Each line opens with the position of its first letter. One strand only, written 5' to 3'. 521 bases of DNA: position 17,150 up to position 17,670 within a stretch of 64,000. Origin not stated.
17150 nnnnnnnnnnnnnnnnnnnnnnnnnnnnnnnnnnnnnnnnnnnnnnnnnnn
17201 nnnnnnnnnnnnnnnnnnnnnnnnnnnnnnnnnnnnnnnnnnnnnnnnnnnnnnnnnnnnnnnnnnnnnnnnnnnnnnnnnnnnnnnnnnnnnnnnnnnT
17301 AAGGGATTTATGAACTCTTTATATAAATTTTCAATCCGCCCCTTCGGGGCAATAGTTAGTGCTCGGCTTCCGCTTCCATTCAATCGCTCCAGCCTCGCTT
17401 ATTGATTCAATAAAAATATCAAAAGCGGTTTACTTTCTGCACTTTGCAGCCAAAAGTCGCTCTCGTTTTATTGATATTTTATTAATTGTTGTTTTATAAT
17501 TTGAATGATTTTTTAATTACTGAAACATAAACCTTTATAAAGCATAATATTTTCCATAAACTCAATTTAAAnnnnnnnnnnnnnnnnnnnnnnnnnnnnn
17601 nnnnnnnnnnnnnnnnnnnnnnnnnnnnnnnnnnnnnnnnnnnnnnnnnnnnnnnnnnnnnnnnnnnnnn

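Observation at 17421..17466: Bipartite dispersed element: conserved ends, variable centre, always followed by a T-run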

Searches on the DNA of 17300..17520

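Call 67: search_rna_families(source=window, start=17300, end=17520, threshold=evalue, max_evalue=10)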
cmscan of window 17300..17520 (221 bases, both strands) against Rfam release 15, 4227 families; matches with E-value up to 10: 3.
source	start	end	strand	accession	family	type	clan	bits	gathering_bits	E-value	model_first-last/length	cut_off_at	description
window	17410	17497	-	RF00477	snosnR66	Gene; snRNA; snoRNA; CD-box;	-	17.4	65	3.5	1-104/104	no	Small nucleolar RNA snR66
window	17413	17495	+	RF02663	GmglnB1_5p_UTR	Cis-reg;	-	13.1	54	7.5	1-85/85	no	GmglnB1 5'UTR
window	17328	17362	-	RF01323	CRISPR-DR10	Gene; CRISPR;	-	12.8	39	4.1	1-37/37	no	CRISPR RNA direct repeat element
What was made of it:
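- On CRISPR array or crRNA-like RNA: Only a sub-threshold DR10 hit (call 67).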
